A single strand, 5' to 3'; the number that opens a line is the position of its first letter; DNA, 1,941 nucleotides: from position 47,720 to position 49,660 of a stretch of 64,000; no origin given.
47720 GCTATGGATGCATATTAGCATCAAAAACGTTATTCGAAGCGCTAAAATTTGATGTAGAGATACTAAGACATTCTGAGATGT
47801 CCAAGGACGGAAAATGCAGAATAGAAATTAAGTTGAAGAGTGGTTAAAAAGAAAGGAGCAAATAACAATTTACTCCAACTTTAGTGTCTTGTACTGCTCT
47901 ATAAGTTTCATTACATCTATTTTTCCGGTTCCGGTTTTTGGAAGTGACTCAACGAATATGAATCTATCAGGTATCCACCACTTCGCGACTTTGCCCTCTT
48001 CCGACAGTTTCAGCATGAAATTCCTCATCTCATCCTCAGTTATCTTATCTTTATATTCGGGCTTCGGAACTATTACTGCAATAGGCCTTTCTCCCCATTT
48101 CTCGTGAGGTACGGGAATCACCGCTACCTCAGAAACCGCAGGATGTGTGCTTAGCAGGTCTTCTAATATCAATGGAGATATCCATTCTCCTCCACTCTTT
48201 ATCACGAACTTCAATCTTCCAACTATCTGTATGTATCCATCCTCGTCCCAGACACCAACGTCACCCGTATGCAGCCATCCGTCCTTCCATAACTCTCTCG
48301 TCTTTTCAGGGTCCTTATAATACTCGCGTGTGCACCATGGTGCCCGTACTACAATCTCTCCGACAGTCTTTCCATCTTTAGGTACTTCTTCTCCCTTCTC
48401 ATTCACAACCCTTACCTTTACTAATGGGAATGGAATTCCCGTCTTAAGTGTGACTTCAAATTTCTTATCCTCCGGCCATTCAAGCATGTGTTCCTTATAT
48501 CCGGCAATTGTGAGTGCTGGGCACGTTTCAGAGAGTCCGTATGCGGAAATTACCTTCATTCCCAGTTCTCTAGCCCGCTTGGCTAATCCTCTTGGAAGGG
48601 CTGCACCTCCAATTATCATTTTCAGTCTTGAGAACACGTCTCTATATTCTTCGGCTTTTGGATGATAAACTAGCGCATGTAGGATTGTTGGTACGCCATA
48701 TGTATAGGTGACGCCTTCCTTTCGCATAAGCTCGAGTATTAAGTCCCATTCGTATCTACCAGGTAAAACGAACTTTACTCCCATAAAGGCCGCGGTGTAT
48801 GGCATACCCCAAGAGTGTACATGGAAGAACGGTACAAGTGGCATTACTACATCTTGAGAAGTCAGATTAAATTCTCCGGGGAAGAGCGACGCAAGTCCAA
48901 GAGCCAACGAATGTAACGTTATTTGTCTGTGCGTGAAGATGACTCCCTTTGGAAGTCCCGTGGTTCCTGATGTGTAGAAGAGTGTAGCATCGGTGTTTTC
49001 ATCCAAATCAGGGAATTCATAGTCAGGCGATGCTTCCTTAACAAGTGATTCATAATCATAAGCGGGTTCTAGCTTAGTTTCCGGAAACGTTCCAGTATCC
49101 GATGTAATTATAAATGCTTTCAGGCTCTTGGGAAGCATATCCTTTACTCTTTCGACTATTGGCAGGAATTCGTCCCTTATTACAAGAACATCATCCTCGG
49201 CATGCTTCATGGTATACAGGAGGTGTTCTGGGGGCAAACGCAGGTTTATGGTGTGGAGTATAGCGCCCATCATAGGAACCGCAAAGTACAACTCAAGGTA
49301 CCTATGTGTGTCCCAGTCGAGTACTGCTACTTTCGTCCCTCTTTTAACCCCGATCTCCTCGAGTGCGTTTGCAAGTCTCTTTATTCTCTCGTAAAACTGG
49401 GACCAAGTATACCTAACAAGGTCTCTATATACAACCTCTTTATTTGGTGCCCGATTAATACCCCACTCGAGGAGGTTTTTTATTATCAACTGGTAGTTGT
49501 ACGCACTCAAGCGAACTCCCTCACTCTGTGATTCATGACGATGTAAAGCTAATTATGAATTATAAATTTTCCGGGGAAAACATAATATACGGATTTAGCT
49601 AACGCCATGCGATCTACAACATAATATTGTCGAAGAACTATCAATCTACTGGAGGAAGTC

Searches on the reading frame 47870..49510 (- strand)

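Call 21: search_protein_families(library=pfam, proteins=[window:47870-49510:-], max_evalue=0.00001)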
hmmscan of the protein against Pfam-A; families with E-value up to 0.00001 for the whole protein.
window:47870-49510:- (546 aa): 2 families
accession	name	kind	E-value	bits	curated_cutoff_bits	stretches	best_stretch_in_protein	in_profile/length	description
PF00501.34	AMP-binding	-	7.5e-78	262.4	29.9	1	15-398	2-384/384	AMP-binding enzyme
PF13193.12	AMP-binding_C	-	1.2e-19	71.5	24.5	1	449-530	2-76/76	AMP-binding enzyme C-terminal domain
